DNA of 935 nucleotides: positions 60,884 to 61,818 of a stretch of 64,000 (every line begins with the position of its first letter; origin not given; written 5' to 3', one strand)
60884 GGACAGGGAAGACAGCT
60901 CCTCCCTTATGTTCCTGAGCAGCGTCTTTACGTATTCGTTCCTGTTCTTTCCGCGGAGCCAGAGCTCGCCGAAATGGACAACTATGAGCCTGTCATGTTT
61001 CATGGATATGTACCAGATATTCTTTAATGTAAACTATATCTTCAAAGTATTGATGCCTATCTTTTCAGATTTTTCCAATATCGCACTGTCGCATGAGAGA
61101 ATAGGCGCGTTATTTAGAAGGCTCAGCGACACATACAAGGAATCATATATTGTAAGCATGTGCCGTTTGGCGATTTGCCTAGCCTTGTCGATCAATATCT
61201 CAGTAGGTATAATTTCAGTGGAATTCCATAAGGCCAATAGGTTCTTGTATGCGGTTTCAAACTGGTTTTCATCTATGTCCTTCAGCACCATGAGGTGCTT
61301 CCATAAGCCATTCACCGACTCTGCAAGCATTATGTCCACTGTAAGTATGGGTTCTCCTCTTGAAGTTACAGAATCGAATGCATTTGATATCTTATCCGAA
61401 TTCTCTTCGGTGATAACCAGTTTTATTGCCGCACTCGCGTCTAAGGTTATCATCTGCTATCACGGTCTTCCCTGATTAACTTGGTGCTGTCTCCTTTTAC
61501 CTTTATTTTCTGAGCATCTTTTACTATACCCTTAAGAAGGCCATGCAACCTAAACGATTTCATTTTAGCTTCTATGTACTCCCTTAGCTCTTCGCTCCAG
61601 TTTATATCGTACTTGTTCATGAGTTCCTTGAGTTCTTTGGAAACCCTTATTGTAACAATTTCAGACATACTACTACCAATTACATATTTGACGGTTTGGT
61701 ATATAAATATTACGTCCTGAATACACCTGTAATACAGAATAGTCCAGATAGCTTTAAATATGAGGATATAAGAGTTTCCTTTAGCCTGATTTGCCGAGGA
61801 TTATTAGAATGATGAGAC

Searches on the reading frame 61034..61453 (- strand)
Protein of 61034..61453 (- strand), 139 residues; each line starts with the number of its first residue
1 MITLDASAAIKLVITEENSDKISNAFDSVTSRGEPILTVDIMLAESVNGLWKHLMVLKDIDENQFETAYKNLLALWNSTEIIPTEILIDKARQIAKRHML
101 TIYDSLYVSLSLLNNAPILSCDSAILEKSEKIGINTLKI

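Call 105: search_protein_families(library=pfam, proteins=[window:61034-61453:-], max_evalue=0.01)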
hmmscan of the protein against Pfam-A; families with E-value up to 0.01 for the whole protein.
window:61034-61453:- (139 aa): 2 families
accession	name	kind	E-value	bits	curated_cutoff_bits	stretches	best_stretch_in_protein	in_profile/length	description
PF01850.27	PIN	-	3.1e-09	37.9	23.6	1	2-127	1-116/120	PIN domain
PF10130.15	PIN_2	-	0.0095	16.6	22.4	0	46-126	38-116/133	PIN domain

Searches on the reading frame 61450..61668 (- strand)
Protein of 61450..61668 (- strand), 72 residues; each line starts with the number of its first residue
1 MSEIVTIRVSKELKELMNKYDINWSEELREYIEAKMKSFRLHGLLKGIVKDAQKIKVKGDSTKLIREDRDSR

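Call 105: search_protein_families(library=pfam, proteins=[window:61450-61668:-], max_evalue=0.01)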
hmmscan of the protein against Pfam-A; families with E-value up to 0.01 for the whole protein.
window:61450-61668:- (72 aa): 1 family
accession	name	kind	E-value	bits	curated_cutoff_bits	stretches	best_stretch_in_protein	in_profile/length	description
PF01136.24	Peptidase_U32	-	0.0095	15.7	22.4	1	11-47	144-180/233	Peptidase family U32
